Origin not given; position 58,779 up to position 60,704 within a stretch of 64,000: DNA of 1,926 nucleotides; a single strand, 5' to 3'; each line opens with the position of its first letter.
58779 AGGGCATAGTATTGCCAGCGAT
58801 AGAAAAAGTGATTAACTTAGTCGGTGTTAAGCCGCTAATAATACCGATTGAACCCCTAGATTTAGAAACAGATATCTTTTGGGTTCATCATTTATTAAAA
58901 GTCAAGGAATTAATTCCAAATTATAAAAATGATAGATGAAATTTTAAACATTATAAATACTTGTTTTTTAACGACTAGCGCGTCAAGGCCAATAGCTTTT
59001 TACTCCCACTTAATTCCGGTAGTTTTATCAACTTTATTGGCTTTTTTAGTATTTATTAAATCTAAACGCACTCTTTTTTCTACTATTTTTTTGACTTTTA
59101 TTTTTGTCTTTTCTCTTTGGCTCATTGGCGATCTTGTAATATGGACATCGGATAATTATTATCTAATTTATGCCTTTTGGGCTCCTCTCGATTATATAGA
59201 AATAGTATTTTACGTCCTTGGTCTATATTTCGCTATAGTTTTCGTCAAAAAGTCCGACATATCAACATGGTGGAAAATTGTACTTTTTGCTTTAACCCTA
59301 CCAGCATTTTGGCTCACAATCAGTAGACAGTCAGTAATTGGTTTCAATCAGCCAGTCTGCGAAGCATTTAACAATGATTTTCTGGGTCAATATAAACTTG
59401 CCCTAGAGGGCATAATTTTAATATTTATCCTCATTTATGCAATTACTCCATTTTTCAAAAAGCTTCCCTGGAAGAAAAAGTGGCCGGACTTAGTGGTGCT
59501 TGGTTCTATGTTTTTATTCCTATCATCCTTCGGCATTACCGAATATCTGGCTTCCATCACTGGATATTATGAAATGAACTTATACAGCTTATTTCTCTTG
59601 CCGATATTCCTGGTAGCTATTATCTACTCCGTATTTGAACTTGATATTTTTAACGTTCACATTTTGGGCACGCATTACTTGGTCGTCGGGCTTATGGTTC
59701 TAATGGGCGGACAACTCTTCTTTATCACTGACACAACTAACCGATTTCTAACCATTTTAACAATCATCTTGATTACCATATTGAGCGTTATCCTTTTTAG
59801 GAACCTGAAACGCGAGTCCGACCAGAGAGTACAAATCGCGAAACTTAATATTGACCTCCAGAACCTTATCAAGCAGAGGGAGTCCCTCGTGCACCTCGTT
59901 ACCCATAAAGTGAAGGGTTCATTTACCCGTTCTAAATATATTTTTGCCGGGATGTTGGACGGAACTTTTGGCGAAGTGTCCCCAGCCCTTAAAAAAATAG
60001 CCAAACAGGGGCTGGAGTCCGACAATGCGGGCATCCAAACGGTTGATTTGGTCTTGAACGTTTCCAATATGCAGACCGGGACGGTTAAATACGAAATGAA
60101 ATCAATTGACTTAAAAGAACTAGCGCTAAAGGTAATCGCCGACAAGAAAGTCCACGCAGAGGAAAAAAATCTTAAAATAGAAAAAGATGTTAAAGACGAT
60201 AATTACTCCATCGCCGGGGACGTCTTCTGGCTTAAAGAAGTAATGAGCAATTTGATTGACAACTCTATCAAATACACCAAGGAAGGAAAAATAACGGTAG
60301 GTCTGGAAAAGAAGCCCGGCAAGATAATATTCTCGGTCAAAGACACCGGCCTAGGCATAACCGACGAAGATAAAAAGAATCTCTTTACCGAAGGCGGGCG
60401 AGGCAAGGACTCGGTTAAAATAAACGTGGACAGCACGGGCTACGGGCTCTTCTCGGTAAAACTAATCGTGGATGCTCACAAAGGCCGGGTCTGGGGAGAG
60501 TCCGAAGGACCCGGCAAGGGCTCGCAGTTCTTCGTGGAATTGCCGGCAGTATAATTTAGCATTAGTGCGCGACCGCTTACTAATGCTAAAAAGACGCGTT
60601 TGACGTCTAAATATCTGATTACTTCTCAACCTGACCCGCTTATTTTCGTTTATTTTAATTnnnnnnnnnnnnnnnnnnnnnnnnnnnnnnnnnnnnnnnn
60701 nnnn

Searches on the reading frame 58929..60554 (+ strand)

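Call 75: search_protein_families(library=pfam, proteins=[window:58929-60554:+], max_evalue=0.0001)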
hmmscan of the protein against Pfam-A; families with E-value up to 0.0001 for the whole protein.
window:58929-60554:+ (541 aa): 1 family
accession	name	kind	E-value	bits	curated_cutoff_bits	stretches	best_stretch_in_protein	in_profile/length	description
PF02518.31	HATPase_c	-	1.7e-21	77.1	26.4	1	431-540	2-109/111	Histidine kinase-, DNA gyrase B-, and HSP90-like ATPase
